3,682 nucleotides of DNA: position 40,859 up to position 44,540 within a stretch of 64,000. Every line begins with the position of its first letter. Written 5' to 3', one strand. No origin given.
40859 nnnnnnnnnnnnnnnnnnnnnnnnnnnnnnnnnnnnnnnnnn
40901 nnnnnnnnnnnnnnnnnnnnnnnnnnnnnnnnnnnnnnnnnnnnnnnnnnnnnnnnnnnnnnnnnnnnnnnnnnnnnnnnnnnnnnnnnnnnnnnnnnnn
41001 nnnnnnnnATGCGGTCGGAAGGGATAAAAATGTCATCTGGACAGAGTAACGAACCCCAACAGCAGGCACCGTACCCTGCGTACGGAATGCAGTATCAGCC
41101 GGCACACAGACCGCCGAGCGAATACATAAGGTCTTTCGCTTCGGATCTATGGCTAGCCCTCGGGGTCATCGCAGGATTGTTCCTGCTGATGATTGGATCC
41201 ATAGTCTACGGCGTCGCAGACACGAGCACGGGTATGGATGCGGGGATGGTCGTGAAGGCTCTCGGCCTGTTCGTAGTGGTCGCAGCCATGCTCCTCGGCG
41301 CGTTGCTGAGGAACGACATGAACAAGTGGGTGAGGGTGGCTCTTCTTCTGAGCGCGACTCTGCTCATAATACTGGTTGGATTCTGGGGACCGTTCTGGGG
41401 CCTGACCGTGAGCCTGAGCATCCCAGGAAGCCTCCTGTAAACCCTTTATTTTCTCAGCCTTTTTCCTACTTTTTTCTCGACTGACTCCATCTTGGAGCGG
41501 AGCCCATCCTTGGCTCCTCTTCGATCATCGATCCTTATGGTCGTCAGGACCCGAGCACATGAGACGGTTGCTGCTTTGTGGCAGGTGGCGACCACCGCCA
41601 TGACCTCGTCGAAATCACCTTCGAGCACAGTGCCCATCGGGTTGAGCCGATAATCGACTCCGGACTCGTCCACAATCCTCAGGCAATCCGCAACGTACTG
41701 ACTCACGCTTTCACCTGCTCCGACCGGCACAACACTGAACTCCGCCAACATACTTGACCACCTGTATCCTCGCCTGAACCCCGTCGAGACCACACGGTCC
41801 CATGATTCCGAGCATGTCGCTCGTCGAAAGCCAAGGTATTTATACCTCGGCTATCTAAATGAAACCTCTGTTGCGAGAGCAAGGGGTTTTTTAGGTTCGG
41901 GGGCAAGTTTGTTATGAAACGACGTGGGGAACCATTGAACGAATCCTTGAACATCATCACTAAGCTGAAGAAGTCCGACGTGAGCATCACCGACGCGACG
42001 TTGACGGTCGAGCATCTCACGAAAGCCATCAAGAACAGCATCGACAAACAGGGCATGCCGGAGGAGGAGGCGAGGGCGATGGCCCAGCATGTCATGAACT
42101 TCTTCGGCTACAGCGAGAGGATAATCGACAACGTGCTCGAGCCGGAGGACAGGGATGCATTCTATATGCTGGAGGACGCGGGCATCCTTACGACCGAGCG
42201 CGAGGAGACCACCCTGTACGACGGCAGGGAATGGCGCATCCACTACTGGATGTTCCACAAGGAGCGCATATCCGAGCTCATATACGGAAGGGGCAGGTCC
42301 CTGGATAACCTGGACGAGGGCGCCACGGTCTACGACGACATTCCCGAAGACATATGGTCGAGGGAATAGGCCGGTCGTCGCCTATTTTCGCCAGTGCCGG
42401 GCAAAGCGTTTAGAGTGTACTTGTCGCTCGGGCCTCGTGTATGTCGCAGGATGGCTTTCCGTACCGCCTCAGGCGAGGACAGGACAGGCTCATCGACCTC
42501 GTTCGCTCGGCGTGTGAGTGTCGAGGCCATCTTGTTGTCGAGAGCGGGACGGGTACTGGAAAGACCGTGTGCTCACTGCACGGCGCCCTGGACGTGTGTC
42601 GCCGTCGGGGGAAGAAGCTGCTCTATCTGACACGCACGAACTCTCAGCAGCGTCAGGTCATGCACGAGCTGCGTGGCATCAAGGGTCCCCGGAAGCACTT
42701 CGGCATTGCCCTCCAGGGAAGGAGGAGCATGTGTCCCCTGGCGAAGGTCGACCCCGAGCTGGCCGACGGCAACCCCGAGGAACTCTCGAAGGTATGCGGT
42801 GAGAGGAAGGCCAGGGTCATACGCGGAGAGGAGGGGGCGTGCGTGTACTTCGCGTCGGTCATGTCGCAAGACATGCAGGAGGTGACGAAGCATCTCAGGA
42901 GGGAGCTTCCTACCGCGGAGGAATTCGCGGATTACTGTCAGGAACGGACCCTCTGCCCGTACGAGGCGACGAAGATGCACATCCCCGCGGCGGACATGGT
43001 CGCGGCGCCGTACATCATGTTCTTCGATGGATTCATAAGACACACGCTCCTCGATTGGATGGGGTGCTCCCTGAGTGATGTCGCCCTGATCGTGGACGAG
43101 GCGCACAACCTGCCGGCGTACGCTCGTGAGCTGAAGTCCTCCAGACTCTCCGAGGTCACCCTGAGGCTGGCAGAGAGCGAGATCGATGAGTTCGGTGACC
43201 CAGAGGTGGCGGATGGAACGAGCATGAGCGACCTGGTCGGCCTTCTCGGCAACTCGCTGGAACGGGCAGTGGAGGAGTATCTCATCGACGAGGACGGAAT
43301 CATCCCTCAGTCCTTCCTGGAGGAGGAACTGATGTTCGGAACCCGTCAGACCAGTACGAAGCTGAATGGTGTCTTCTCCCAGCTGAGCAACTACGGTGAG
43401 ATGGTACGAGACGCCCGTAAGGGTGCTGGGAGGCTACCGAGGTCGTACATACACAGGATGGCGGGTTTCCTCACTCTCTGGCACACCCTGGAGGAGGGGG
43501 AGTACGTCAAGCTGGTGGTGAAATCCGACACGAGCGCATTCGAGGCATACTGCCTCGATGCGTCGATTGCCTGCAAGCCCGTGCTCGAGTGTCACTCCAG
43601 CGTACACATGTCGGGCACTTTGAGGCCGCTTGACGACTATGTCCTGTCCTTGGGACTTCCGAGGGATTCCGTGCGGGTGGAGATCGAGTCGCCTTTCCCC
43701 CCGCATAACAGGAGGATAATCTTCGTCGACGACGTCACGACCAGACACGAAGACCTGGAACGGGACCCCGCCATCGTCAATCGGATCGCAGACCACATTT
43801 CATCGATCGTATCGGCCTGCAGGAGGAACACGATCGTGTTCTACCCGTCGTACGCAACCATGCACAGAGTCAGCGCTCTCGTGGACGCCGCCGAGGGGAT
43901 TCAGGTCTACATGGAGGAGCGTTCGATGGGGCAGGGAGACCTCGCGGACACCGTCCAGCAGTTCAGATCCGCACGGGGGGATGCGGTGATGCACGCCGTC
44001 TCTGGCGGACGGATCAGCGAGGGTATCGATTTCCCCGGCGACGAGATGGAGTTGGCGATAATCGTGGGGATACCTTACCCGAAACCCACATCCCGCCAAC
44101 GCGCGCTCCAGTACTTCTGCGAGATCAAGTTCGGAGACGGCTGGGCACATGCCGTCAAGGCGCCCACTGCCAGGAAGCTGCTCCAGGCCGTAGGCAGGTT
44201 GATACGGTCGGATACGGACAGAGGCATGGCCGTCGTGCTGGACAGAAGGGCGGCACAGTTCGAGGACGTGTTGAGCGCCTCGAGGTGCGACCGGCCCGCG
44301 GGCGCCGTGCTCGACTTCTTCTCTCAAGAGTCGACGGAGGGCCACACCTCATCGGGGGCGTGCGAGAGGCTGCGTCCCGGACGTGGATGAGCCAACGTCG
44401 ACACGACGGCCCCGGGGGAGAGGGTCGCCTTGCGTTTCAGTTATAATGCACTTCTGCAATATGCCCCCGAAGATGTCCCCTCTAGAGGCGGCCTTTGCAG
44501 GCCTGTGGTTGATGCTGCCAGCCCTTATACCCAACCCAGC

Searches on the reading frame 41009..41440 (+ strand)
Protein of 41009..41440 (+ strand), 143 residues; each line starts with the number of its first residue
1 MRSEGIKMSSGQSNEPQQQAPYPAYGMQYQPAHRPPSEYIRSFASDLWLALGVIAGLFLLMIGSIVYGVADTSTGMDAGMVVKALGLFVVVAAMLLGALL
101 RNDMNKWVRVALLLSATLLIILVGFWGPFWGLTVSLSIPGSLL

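Call 11: search_protein_families(library=pfam, proteins=[window:41009-41440:+], max_evalue=0.01)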
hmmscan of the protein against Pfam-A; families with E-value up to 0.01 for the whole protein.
window:41009-41440:+ (143 aa): 1 family
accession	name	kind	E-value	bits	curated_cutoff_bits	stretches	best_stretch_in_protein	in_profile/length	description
PF25592.1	DUF7937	-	0.00078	18.8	31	1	49-133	144-228/402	Domain of unknown function (DUF7937)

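Call 20: search_protein_families(library=ncbifam, proteins=[window:41030-41440:+], max_evalue=10)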
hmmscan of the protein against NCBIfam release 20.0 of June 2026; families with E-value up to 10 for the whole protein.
window:41030-41440:+ (136 aa): 1 family
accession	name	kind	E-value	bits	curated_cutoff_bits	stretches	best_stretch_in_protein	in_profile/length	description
NF045951.1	MAG0110_fam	subfamily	0.44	9.8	98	1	40-121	20-99/237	MAG0110 family membrane protein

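Call 74: search_protein_families(library=padloc, proteins=[window:41030-41440:+], max_evalue=1)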
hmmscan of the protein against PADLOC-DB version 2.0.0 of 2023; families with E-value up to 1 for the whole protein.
window:41030-41440:+ (136 aa): 0 families

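Call 75: search_protein_families(library=phrogs, proteins=[window:41030-41440:+], max_evalue=1)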
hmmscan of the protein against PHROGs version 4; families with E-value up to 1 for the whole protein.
window:41030-41440:+ (136 aa): 1 family
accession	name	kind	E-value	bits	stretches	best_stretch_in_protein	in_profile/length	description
phrog_25303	-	unknown function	0.14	13.7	1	22-59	45-79/86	-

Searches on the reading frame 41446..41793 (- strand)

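Call 11: search_protein_families(library=pfam, proteins=[window:41446-41793:-], max_evalue=0.01)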
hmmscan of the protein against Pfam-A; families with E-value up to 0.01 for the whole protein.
window:41446-41793:- (115 aa): 1 family
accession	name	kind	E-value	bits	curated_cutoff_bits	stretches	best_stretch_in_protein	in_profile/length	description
PF01910.22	Thiamine_BP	-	1.1e-31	109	24.9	1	17-106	1-92/92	Thiamine-binding protein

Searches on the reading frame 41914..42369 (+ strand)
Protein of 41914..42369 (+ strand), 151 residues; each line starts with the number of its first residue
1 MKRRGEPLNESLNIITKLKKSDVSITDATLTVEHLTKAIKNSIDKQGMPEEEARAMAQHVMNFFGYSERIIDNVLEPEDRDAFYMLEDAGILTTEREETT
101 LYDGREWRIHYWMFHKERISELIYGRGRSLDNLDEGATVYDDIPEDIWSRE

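Call 11: search_protein_families(library=pfam, proteins=[window:41914-42369:+], max_evalue=0.01)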
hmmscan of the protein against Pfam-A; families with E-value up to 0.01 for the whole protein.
window:41914-42369:+ (151 aa): 1 family
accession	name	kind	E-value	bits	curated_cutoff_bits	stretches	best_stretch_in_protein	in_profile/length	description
PF19479.4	DUF6015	-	2.1e-31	109.6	27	1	30-151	3-124/140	Family of unknown function (DUF6015)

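Call 74: search_protein_families(library=padloc, proteins=[window:41914-42369:+], max_evalue=1)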
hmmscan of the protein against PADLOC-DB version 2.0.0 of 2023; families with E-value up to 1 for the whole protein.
window:41914-42369:+ (151 aa): 1 family
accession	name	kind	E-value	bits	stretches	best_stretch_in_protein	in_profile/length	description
PDLC01720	Csa3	-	0.02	13.4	1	26-99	44-82/118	Csa3_1_CAS-I-II-III-IV-V-VI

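Call 75: search_protein_families(library=phrogs, proteins=[window:41914-42369:+], max_evalue=1)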
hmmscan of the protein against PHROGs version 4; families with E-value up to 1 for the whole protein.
window:41914-42369:+ (151 aa): 2 families
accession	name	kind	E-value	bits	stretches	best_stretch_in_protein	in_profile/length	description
phrog_1095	-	unknown function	0.097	13.9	1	15-74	36-95/124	-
phrog_4490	-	unknown function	0.24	12.5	1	2-47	11-56/71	-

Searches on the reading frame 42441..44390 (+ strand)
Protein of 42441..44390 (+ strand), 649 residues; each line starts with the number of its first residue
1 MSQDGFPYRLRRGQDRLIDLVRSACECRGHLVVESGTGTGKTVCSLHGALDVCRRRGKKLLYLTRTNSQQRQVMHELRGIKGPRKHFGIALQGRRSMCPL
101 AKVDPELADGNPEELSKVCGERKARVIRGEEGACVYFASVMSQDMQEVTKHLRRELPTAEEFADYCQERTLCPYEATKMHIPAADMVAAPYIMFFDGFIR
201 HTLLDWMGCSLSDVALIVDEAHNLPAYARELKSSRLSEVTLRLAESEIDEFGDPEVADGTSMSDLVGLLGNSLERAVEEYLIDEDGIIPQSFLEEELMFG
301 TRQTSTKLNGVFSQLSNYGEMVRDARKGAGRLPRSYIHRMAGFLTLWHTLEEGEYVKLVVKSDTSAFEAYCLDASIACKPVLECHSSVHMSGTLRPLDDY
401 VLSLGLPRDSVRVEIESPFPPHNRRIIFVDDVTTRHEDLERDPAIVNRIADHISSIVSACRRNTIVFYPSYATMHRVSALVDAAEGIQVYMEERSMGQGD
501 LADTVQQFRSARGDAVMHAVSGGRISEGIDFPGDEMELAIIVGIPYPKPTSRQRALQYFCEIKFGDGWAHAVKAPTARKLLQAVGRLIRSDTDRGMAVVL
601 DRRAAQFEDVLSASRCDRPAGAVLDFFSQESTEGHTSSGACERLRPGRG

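Call 11: search_protein_families(library=pfam, proteins=[window:42441-44390:+], max_evalue=0.01)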
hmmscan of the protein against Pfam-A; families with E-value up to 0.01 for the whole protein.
window:42441-44390:+ (649 aa): 6 families
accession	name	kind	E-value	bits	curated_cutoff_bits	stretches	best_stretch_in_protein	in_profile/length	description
PF06777.17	HBB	-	2.1e-35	122.5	30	1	245-438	2-190/190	Helical and beta-bridge domain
PF13307.12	Helicase_C_2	-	5.6e-34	118.1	25.3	1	454-606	2-156/170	Helicase C-terminal domain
PF06733.21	DEAD_2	-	3.1e-28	99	21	1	62-240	1-171/172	DEAD_2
PF04851.21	ResIII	-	1.2e-05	25.7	22.5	1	9-86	3-82/164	Type III restriction enzyme, res subunit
PF00270.35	DEAD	-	2e-05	24.8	26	1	29-83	15-71/167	DEAD/DEAH box helicase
PF25199.1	nSTAND_NTPase5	-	0.0091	16.3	34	0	30-80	43-93/145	Novel STAND NTPase 5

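Call 12: find_encoding_contigs(protein=window:42441-44390:+, flank=10000, max_places=6)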
Protein window:42441-44390:+ (649 aa): no gene with exactly this product is on record in the collection.
